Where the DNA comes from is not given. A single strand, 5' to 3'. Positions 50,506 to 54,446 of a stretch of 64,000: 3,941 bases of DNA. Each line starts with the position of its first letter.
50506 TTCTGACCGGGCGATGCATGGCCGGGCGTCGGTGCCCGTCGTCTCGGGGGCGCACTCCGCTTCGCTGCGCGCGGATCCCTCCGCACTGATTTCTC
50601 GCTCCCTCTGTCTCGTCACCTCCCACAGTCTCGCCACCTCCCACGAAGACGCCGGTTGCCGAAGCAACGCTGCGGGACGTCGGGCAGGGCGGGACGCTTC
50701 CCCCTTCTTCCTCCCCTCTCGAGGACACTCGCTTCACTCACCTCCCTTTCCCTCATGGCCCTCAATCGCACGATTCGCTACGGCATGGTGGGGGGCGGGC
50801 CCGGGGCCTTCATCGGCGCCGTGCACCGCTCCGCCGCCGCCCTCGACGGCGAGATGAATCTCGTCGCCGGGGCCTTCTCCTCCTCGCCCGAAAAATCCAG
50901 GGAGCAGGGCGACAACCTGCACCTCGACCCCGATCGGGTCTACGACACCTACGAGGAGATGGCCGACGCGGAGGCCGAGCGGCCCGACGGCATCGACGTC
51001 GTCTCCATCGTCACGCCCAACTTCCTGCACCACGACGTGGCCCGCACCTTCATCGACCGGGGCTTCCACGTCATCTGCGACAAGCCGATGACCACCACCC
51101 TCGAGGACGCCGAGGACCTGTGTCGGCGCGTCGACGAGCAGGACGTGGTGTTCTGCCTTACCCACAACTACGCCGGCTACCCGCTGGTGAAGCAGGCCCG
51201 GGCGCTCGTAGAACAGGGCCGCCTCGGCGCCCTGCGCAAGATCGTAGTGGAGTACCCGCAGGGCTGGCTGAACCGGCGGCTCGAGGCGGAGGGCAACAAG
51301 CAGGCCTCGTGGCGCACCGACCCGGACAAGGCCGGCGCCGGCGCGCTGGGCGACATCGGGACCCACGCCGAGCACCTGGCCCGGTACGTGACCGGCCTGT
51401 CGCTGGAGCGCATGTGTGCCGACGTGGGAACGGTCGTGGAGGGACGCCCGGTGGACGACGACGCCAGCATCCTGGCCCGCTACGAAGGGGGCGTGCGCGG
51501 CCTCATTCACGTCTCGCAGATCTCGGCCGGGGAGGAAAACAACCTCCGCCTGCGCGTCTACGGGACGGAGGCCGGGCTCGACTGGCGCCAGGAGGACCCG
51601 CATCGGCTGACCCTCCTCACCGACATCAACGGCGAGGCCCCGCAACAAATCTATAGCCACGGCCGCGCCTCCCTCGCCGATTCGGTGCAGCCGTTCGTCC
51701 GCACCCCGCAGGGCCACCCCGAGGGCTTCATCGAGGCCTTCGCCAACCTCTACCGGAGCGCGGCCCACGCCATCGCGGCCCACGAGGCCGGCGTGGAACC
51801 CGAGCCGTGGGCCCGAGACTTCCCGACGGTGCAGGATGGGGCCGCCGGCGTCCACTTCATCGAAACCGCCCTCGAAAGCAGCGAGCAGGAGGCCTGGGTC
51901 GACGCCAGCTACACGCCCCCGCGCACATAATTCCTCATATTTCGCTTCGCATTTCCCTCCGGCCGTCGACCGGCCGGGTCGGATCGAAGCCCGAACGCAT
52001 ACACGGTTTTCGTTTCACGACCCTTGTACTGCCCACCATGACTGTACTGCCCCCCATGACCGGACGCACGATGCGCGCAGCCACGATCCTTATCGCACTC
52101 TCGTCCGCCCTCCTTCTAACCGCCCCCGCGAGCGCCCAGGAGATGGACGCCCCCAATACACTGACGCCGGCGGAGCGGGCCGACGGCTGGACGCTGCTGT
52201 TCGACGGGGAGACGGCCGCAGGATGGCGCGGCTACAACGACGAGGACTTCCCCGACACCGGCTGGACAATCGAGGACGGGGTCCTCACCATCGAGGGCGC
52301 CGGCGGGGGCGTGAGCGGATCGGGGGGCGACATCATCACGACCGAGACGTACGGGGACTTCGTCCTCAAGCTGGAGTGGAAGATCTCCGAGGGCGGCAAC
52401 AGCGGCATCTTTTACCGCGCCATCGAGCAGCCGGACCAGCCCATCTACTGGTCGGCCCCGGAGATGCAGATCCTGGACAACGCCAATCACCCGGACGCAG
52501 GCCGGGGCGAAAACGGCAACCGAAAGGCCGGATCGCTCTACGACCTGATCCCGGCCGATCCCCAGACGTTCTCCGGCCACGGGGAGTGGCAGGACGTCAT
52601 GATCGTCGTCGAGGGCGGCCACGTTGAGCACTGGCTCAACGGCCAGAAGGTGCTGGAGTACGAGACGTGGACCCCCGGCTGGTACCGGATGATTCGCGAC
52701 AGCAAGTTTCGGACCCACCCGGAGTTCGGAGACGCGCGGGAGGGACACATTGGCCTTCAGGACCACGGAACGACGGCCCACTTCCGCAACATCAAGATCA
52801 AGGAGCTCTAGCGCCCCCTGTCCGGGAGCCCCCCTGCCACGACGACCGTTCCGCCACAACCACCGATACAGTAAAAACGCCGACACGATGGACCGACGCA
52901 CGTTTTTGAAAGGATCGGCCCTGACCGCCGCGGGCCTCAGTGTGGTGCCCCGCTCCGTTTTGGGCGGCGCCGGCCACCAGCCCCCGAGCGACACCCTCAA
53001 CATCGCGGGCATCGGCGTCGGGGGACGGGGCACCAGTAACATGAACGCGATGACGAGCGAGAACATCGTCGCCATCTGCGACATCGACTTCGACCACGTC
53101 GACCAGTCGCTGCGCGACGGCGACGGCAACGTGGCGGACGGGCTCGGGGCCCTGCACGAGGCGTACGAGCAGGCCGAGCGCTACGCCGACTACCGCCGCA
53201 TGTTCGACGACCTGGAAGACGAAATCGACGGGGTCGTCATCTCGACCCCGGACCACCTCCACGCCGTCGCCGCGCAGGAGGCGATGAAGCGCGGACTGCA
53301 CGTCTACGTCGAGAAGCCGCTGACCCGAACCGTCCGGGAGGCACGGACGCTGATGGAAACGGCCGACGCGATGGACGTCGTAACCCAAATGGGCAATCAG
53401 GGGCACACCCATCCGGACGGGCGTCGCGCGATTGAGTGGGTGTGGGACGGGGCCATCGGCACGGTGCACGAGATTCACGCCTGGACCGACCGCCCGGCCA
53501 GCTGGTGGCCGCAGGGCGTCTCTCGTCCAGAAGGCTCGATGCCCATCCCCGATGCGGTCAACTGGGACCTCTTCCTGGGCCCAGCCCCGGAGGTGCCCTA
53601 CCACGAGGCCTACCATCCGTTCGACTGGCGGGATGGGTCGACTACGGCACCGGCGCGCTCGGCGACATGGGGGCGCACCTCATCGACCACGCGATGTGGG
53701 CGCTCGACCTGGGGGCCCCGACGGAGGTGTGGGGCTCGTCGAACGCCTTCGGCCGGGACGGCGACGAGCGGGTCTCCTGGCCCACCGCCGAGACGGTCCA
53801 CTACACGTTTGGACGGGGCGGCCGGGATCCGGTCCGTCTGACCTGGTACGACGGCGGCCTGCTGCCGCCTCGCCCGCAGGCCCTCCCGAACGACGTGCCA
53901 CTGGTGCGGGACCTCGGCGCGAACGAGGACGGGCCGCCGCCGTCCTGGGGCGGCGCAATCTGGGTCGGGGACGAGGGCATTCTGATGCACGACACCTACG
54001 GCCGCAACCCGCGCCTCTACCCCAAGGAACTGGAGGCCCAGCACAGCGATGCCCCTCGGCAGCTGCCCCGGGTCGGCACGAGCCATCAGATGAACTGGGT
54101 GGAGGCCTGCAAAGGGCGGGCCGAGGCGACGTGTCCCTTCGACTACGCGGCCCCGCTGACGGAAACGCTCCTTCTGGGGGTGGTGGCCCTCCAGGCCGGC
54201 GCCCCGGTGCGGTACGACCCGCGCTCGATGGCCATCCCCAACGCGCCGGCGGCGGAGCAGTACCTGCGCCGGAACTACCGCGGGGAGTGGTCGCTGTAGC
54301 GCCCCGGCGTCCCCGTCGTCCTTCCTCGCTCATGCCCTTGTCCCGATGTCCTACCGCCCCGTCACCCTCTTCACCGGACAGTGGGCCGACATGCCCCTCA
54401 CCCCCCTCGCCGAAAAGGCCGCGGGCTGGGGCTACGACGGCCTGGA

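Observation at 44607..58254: Periplasmic oxidative (3-keto) glycoside-cleavage-like gene cluster with its own regulator and TonB-dependent receptor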

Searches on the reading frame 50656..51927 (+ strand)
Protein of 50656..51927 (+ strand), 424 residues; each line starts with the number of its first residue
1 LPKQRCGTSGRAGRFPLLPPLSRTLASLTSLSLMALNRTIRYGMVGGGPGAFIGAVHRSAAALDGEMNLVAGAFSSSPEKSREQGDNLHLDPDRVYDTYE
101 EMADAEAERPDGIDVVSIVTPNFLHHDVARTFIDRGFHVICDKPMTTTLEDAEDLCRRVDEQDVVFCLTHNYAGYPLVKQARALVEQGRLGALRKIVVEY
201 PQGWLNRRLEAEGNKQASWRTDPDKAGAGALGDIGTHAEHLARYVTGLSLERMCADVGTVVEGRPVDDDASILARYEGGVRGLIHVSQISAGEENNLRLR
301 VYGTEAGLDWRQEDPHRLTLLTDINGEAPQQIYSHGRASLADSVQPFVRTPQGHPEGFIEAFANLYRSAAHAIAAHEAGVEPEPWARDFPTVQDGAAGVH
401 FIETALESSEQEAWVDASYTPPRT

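Call 5: search_protein_families(library=pfam, proteins=[window:50656-51927:+], max_evalue=0.01)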
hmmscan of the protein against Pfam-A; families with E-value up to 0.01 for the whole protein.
window:50656-51927:+ (424 aa): 3 families
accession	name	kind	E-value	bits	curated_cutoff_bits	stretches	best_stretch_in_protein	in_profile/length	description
PF22725.1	GFO_IDH_MocA_C3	-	1.9e-29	102.6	27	1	178-308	1-123/124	GFO/IDH/MocA C-terminal domain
PF01408.29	GFO_IDH_MocA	-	1.3e-21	77.9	24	1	40-168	1-118/120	Oxidoreductase family, NAD-binding Rossmann fold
PF02894.22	GFO_IDH_MocA_C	-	7.5e-15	55.8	22.9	1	182-416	1-217/218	Oxidoreductase family, C-terminal alpha/beta domain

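Call 10: search_solved_structures(query=window:50755-51927:+, max_evalue=0.001)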
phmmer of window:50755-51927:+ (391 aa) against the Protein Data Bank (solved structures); distinct sequences matched with E-value up to 0.001: 60.
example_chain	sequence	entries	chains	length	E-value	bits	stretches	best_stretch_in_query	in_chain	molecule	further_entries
3v5n_A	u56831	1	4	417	2.3e-117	395.5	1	5-382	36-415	Oxidoreductase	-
7d5n_A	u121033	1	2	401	2.4e-75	257.2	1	5-383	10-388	Oxidoreductase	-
7d5m_A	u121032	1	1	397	2.6e-75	257.1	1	5-383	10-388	Oxidoreductase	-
3dty_A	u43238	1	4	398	5.3e-71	242.9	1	5-382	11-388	Oxidoreductase, Gfo/Idh/MocA family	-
4h3v_A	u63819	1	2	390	1.2e-31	113.3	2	76-250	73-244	Oxidoreductase domain protein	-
6a3f_A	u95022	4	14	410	8.4e-27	97.4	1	50-281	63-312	Putative dehydrogenase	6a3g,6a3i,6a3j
4fb5_A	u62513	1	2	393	3.8e-20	75.5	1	79-327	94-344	Probable oxidoreductase protein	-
5ya8_A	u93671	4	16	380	2.8e-19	72.7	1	73-287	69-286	Scyllo-inositol dehydrogenase with L-glucose dehydrogenase activity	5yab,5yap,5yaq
4gqa_A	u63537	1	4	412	5.3e-19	71.7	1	57-240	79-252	NAD binding Oxidoreductase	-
6ktj_A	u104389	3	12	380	1.9e-18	69.9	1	73-287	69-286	Scyllo-inositol dehydrogenase with L-glucose dehydrogenase activity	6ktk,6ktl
3e82_A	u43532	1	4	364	3.9e-15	59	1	70-290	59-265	Putative oxidoreductase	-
5a02_A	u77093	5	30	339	7.8e-15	58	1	33-215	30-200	ALDOSE-ALDOSE OXIDOREDUCTASE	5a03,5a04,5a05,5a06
6jw6_A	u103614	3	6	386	3.1e-13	52.7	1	6-227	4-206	Dehydrogenase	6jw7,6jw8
1ofg_A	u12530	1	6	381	1.7e-12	50.3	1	36-215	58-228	GLUCOSE-FRUCTOSE OXIDOREDUCTASE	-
1ryd_A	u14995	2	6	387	1.7e-12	50.3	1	36-215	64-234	glucose-fructose oxidoreductase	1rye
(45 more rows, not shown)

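Call 47: search_protein_families(library=ncbifam, proteins=[window:50755-51927:+], max_evalue=0.00001)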
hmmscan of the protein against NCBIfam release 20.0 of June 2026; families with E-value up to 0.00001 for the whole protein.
window:50755-51927:+ (391 aa): 6 families
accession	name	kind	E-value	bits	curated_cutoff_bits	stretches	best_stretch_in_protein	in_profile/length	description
NF052479.1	LevoglcsnDh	equivalog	1.9e-32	112.4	650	1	77-235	71-223/386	levoglucosan dehydrogenase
NF041392.1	XylDh_Gfo6_Halo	equivalog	4.4e-25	88.2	350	1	5-274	15-272/350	D-xylose 1-dehydrogenase Gfo6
NF040723.1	UDP-GlcNAcDh_Arch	equivalog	4.6e-18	65.8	450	1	78-272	59-232/302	UDP-N-acetylglucosamine 3-dehydrogenase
NF008607.0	PRK11579.1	subfamily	5.7e-12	45.3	330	1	79-272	64-244/346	oxidoreductase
TIGR04380.1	myo_inos_iolG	equivalog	6.7e-11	41.6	355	1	20-289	12-264/330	inositol 2-dehydrogenase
NF058561.1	BT_2158_fam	equivalog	1.9e-06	26.8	750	0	62-163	82-180/487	glycoside 3-dehydrogenase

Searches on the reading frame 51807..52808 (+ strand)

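Call 5: search_protein_families(library=pfam, proteins=[window:51807-52808:+], max_evalue=0.01)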
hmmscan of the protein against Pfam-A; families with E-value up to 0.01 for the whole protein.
window:51807-52808:+ (334 aa): 1 family
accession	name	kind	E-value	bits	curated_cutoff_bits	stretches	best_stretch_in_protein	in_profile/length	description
PF06439.18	3keto-disac_hyd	-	2.7e-54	184.5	26.8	1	127-332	1-187/187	3-keto-disaccharide hydrolase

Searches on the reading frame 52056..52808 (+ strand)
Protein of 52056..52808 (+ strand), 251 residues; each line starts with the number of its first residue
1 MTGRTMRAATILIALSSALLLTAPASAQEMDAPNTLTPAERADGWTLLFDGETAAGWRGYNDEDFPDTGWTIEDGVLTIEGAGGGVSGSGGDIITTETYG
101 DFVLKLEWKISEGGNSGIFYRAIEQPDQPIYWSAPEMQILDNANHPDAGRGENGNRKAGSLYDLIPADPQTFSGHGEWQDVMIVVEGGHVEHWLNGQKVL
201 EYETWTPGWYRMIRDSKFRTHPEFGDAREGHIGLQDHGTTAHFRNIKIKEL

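Call 11: search_solved_structures(query=window:52056-52808:+, max_evalue=0.01)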
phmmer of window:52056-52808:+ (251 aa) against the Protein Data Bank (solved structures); distinct sequences matched with E-value up to 0.01: 14.
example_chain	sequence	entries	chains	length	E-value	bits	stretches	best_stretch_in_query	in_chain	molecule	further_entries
4jqt_A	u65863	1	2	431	3.2e-70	239.8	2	30-251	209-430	putative glycosyl hydrolase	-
4hxc_A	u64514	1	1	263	7.6e-58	199.2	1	22-250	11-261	putative glycosyl hydrolase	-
8v31_A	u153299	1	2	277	1.1e-57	198.7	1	41-250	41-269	Glycosyl hydrolase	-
3hbk_A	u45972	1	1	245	2.5e-57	197.6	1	31-251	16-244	putative glycosyl hydrolase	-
3osd_A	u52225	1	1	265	9.9e-57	195.6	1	26-250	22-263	putative glycosyl hydrolase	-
8tda_A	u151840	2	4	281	1e-56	195.5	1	26-250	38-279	Probable secreted glycosyl hydrolase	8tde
8rr2_A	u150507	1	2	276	1.2e-56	195.4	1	26-250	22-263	3-keto-disaccharide hydrolase domain-containing protein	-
3nmb_A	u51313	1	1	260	1.2e-56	195.3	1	26-250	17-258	putative sugar hydrolase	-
9fbe_B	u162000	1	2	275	7.8e-56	192.7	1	26-250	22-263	Probable secreted glycosyl hydrolase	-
3h3l_A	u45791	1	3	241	2.3e-55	191.1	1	43-251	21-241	PUTATIVE SUGAR HYDROLASE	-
3u1x_A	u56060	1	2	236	1.3e-40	142.7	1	32-251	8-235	putative glycosyl hydrolase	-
3imm_A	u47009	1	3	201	5.8e-10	42.3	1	85-251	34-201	Putative secreted glycosylhydrolase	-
3s5q_A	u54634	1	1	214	3.8e-09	39.6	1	55-251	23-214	Putative glycosylhydrolase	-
4qhz_A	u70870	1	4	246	0.00014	24.6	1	46-179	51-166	putative glycosyl hydrolase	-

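Call 46: search_solved_structures(query=window:52056-52808:+, max_evalue=1e-55, show_alignments=5)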
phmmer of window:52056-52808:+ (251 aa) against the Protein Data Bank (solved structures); distinct sequences matched with E-value up to 1e-55: 9.
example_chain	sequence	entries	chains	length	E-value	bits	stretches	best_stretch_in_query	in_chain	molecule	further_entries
4jqt_A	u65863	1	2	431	3.2e-70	239.8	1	30-251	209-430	putative glycosyl hydrolase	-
4hxc_A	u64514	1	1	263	7.6e-58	199.2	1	22-250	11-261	putative glycosyl hydrolase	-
8v31_A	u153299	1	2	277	1.1e-57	198.7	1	41-250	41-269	Glycosyl hydrolase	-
3hbk_A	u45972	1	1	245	2.5e-57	197.6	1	31-251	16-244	putative glycosyl hydrolase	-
3osd_A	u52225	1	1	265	9.9e-57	195.6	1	26-250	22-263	putative glycosyl hydrolase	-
8tda_A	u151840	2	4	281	1e-56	195.5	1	26-250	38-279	Probable secreted glycosyl hydrolase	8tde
8rr2_A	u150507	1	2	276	1.2e-56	195.4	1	26-250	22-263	3-keto-disaccharide hydrolase domain-containing protein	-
3nmb_A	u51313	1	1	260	1.2e-56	195.3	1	26-250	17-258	putative sugar hydrolase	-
9fbe_B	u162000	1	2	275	7.8e-56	192.7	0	26-250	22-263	Probable secreted glycosyl hydrolase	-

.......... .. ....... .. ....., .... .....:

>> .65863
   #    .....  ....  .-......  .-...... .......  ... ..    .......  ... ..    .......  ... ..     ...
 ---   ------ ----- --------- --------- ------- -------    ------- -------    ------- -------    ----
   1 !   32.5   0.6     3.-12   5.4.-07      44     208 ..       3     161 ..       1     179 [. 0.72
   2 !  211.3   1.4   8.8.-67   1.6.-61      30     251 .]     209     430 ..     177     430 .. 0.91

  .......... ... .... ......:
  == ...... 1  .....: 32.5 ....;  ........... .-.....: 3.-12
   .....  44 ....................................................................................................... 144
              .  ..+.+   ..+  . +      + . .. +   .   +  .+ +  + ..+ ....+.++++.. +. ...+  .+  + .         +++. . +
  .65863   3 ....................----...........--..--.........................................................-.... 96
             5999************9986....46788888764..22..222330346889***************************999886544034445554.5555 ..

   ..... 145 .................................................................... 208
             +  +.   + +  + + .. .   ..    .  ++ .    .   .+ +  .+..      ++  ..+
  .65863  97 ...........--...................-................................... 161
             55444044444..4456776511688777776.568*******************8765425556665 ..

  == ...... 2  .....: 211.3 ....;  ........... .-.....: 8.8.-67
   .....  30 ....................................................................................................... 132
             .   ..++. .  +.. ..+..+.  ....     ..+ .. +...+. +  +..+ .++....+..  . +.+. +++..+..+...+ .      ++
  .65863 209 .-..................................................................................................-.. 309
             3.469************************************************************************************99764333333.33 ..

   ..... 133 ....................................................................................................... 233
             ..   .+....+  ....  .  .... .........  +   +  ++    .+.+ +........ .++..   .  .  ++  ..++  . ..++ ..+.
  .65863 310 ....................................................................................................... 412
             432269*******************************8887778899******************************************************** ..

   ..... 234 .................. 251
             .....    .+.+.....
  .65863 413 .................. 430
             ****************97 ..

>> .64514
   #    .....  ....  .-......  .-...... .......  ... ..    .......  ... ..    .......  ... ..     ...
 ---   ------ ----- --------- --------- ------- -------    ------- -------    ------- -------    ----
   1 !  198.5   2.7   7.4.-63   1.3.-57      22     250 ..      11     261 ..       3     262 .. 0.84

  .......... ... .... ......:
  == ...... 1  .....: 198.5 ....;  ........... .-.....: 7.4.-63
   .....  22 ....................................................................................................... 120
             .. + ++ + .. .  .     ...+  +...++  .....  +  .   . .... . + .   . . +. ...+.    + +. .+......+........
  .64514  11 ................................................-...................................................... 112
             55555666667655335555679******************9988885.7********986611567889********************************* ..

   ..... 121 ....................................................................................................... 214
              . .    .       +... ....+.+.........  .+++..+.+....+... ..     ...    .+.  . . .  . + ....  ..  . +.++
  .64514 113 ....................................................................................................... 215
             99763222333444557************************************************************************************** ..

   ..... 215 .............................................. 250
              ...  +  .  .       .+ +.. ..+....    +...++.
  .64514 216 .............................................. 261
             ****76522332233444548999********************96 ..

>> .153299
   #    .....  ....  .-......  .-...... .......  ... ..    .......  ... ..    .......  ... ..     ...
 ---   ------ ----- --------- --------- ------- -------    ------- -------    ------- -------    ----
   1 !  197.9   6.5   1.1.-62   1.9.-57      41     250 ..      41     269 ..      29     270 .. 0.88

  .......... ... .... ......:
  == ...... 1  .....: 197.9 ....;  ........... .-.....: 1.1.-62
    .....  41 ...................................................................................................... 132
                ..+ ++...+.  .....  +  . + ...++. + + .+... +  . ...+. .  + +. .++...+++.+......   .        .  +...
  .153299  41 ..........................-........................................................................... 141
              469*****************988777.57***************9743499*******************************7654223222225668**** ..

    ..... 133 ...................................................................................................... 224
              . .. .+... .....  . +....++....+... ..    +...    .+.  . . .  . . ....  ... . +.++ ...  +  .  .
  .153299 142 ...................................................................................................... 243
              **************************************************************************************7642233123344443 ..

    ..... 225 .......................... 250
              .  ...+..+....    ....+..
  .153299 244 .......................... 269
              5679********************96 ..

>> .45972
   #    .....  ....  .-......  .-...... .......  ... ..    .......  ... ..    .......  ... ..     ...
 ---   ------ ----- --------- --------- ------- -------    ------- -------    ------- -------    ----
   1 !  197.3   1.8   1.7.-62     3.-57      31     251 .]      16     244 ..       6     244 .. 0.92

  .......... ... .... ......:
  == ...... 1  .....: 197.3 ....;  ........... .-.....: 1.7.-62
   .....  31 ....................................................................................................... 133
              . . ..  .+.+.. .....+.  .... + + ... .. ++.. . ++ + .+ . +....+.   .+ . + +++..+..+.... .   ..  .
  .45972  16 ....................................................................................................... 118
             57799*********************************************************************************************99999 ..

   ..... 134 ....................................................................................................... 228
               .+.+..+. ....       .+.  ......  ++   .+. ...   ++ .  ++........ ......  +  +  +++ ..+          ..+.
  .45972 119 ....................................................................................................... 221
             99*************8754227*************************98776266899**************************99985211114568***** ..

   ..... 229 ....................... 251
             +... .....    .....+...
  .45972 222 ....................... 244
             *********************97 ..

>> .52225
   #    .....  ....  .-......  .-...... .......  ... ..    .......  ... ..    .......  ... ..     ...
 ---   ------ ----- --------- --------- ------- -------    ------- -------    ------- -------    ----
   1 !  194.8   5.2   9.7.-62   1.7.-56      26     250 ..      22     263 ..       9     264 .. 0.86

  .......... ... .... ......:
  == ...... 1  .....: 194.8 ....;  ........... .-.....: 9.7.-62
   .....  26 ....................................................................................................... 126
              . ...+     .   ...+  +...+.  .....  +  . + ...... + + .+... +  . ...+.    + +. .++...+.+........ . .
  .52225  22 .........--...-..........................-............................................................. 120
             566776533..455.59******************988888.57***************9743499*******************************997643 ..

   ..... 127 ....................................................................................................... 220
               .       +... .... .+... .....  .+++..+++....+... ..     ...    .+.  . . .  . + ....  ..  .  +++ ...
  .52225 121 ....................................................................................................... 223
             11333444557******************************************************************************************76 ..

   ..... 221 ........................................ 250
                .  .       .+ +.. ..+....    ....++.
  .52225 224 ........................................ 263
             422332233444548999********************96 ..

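Call 47: search_protein_families(library=ncbifam, proteins=[window:52056-52808:+], max_evalue=0.00001)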
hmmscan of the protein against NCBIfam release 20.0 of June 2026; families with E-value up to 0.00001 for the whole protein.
window:52056-52808:+ (251 aa): 0 families

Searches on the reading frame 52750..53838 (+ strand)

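Call 5: search_protein_families(library=pfam, proteins=[window:52750-53838:+], max_evalue=0.01)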
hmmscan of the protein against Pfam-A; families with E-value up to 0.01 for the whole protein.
window:52750-53838:+ (363 aa): 2 families
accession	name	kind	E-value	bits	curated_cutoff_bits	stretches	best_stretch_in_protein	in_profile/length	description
PF01408.29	GFO_IDH_MocA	-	2.2e-15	57.9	24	1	84-215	2-119/120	Oxidoreductase family, NAD-binding Rossmann fold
PF10518.14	TAT_signal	-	4e-05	23.8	22.7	1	47-64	2-19/21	TAT (twin-arginine translocation) pathway signal sequence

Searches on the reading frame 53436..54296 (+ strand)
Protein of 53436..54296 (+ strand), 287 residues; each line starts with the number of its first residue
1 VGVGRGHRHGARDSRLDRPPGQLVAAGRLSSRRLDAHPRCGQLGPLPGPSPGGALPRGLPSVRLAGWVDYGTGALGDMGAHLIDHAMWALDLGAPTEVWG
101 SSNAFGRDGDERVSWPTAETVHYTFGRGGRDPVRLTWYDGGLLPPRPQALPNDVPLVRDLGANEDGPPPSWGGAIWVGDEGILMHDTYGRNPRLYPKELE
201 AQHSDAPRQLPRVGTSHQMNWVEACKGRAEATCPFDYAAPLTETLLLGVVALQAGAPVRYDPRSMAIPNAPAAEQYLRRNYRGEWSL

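Call 5: search_protein_families(library=pfam, proteins=[window:53436-54296:+], max_evalue=0.01)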
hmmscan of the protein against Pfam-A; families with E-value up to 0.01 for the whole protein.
window:53436-54296:+ (287 aa): 2 families
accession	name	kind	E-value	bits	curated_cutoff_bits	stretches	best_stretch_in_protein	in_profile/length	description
PF19051.5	GFO_IDH_MocA_C2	-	4.4e-06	26.8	23.3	0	64-91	75-102/254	Oxidoreductase family, C-terminal alpha/beta domain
PF22725.1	GFO_IDH_MocA_C3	-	0.00018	21.9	27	1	69-108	41-78/124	GFO/IDH/MocA C-terminal domain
